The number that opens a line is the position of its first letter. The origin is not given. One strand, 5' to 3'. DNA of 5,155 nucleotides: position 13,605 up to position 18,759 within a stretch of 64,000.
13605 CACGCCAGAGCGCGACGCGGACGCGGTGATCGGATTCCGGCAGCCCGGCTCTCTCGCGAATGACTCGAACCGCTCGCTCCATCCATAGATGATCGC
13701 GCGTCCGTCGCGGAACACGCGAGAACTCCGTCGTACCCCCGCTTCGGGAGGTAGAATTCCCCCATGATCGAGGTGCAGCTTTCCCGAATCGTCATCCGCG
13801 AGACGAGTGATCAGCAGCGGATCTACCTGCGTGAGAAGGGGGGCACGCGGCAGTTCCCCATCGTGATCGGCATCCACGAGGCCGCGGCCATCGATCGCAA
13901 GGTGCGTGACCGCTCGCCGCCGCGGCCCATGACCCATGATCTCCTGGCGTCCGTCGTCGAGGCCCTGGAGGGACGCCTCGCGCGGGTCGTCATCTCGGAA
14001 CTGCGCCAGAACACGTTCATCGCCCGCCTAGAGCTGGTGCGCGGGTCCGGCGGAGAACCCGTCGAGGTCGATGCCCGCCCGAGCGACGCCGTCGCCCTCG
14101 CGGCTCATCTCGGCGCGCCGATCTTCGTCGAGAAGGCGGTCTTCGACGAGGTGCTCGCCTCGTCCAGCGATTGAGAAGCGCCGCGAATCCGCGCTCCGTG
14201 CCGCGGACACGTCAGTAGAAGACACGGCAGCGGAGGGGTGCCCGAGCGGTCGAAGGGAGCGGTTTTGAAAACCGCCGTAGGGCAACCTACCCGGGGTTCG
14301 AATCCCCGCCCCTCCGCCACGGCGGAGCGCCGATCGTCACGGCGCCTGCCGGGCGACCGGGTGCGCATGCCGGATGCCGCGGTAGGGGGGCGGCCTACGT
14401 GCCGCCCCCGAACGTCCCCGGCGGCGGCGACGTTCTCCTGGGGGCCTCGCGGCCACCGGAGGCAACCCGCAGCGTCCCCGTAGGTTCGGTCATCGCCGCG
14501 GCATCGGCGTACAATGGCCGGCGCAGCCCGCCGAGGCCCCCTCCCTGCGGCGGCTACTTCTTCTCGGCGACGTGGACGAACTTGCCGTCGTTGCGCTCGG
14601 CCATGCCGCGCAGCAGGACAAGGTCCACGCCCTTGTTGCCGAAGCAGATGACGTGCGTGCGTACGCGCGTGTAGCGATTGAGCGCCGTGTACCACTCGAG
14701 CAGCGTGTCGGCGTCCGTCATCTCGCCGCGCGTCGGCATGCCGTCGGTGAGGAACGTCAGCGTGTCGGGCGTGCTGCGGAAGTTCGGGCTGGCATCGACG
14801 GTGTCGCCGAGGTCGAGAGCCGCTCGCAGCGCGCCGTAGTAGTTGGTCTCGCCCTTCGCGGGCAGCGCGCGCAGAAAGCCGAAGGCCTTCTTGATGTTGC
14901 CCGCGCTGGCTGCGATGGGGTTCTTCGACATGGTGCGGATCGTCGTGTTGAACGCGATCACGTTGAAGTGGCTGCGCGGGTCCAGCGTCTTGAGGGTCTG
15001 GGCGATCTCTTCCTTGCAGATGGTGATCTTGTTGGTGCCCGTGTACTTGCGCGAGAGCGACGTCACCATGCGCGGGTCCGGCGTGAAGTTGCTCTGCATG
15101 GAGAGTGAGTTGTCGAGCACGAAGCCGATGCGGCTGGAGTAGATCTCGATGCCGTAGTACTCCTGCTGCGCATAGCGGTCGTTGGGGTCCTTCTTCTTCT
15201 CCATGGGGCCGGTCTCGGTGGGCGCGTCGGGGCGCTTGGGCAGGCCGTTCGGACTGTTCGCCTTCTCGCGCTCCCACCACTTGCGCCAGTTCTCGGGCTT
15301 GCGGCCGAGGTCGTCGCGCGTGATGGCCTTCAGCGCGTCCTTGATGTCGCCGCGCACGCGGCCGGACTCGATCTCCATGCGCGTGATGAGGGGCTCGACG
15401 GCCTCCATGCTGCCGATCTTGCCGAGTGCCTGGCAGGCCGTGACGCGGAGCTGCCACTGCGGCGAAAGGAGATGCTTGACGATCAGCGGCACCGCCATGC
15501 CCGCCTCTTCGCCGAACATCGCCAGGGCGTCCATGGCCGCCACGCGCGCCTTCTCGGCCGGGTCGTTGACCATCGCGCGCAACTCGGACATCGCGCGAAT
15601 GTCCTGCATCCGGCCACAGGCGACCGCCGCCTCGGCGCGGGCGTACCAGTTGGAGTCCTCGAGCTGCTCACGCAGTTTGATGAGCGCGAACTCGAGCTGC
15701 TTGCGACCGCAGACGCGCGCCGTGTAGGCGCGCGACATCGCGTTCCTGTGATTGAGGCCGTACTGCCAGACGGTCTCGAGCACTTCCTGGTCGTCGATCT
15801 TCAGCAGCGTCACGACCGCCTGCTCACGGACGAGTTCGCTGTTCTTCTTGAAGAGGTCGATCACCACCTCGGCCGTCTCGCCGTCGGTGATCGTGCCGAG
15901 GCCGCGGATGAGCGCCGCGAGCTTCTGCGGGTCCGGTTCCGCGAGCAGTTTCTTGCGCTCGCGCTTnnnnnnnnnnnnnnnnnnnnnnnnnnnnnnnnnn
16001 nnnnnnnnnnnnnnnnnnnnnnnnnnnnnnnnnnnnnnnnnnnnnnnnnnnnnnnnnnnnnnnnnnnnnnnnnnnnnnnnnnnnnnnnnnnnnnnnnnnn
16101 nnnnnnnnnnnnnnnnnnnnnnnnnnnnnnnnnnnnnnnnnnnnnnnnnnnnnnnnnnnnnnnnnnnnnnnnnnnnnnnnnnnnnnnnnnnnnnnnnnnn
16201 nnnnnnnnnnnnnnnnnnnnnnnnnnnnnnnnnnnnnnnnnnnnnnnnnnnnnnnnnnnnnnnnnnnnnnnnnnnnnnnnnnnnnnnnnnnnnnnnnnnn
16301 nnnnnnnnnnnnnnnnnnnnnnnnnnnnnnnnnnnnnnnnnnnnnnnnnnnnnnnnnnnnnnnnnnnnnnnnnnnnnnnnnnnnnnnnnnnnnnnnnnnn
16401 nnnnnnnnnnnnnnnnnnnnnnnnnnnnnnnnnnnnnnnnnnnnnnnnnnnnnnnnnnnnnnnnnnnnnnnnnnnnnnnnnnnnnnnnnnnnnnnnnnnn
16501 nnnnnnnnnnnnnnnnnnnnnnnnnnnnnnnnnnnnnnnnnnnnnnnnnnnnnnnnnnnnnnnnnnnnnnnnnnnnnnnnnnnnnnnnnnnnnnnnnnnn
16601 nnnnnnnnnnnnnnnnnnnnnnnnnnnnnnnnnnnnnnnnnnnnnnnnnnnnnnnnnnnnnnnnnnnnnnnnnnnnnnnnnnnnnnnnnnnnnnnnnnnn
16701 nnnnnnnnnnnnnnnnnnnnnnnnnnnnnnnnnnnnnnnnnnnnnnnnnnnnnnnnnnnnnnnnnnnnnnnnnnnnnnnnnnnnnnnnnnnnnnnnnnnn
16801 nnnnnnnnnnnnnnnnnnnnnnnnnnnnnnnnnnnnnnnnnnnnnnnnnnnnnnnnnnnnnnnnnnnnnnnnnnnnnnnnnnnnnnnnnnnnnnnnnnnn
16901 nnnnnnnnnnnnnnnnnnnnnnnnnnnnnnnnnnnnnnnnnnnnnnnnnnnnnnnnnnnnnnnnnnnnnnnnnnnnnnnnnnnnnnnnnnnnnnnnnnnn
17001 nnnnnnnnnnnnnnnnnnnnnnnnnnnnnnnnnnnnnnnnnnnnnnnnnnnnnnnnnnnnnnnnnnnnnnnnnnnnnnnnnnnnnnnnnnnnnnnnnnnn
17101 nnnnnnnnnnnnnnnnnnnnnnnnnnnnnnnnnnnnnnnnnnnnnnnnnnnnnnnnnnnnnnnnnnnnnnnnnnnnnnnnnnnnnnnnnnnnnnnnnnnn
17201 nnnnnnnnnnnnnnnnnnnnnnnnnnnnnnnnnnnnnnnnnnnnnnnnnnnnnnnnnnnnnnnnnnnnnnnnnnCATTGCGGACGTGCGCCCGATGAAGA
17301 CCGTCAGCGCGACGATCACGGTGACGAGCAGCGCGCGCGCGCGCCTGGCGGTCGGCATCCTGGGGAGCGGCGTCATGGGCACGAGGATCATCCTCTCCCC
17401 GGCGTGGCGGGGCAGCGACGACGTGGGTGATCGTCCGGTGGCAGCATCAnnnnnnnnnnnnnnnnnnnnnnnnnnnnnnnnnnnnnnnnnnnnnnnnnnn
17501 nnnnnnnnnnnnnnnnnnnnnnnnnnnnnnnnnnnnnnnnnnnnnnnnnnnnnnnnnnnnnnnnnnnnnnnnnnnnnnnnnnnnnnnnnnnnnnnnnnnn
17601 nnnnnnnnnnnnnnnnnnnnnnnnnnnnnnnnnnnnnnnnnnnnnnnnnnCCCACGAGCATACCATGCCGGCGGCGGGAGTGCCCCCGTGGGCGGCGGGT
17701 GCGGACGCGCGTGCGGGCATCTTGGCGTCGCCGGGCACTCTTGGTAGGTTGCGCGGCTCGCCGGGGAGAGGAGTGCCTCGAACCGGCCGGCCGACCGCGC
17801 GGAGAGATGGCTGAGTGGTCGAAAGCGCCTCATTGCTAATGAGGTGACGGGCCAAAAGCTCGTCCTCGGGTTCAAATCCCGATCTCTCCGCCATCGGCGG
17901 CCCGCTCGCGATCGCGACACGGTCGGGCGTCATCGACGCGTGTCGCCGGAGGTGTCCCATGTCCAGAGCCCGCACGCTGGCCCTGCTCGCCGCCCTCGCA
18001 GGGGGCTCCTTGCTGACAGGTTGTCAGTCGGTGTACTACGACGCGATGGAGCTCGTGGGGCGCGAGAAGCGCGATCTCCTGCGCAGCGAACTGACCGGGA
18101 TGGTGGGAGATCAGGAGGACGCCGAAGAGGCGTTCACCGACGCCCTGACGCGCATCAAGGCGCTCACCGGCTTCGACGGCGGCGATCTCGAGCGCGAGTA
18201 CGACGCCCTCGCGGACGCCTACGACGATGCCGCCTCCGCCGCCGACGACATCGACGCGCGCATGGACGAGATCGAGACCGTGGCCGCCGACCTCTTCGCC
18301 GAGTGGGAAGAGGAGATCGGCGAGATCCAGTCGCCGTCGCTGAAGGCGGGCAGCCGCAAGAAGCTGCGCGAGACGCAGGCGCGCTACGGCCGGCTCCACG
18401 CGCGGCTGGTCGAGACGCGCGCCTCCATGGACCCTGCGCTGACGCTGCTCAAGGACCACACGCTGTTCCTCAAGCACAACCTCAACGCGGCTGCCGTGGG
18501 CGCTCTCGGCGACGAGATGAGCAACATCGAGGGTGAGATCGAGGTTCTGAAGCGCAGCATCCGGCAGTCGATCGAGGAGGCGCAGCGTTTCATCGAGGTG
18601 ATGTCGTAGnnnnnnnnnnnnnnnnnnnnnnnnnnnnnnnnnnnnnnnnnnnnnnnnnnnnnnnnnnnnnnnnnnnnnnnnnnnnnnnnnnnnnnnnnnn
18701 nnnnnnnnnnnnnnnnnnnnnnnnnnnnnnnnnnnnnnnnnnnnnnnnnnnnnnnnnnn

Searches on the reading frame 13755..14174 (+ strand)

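Call 15: search_protein_families(library=pfam, proteins=[window:13755-14174:+], max_evalue=0.001)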
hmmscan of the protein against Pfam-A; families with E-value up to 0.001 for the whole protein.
window:13755-14174:+ (139 aa): 1 family
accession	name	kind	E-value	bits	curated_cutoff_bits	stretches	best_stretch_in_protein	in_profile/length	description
PF02577.19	BFN_dom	-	3.7e-35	120.6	27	1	25-133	3-107/112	Bifunctional nuclease domain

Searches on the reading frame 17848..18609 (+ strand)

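Call 12: search_protein_families(library=pfam, proteins=[window:17848-18609:+], max_evalue=0.001)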
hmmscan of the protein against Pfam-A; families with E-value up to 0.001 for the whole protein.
window:17848-18609:+ (253 aa): 1 family
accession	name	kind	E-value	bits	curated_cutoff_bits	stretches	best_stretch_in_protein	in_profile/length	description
PF11172.13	DUF2959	-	4.1e-60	203.7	26.8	1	63-252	1-190/190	Protein of unknown function (DUF2959)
